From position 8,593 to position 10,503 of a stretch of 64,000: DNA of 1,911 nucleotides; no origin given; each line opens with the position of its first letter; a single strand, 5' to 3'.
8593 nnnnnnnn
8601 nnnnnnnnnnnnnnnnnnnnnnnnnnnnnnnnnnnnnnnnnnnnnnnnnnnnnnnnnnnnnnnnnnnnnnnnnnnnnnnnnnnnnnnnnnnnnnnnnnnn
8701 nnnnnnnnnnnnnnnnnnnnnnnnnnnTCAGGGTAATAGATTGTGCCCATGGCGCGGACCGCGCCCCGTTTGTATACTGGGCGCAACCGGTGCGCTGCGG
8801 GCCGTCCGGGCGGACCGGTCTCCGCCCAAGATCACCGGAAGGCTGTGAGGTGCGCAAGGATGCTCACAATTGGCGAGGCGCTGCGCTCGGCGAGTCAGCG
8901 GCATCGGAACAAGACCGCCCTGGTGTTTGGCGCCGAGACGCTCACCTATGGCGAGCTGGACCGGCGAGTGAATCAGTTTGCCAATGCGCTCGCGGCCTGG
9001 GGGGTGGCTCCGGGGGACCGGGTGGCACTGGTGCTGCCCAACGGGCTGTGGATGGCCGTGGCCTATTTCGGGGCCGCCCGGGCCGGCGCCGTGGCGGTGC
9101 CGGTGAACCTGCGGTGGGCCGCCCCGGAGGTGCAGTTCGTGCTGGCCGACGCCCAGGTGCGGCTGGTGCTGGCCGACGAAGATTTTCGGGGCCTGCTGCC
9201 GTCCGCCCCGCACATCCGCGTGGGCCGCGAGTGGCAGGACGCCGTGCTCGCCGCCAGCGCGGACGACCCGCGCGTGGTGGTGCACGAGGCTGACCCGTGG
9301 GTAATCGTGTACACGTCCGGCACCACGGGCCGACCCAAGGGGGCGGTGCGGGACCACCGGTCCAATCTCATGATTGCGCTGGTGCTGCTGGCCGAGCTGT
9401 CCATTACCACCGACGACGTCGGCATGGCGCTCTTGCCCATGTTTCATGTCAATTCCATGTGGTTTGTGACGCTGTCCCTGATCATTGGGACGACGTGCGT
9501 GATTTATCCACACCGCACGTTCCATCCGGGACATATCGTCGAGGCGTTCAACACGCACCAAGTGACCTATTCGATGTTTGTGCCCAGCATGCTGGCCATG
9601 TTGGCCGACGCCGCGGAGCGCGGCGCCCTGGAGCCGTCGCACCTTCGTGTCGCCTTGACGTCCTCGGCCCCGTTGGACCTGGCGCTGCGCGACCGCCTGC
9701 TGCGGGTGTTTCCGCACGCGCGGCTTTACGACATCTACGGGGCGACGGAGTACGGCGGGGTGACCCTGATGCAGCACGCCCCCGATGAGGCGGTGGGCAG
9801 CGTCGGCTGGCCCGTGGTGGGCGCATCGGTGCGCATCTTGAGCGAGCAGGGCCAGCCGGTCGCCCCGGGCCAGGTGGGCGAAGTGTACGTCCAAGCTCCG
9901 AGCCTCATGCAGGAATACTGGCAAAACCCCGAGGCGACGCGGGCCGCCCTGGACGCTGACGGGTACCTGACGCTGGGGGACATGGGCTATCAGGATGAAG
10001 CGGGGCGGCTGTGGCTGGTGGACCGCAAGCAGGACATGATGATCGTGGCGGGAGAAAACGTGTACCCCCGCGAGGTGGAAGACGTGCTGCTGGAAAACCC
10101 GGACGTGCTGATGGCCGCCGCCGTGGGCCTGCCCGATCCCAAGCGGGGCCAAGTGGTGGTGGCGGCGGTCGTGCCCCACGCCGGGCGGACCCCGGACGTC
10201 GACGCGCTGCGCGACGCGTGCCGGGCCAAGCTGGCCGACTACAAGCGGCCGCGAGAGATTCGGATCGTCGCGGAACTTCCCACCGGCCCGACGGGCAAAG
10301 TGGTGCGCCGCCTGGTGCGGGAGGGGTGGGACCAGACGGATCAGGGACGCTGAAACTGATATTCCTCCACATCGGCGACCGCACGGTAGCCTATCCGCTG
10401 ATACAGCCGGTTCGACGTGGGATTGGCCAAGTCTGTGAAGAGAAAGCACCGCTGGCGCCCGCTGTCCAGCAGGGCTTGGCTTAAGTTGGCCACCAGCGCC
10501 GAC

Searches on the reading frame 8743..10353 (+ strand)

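Call 33: search_protein_families(library=pfam, proteins=[window:8743-10353:+], max_evalue=0.00001)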
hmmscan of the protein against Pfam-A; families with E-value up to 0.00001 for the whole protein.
window:8743-10353:+ (536 aa): 2 families
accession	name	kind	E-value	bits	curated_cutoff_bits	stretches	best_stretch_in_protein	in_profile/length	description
PF00501.34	AMP-binding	-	1e-89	301.5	29.9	1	49-393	3-384/384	AMP-binding enzyme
PF13193.12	AMP-binding_C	-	2.3e-18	67.3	24.5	1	444-519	1-76/76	AMP-binding enzyme C-terminal domain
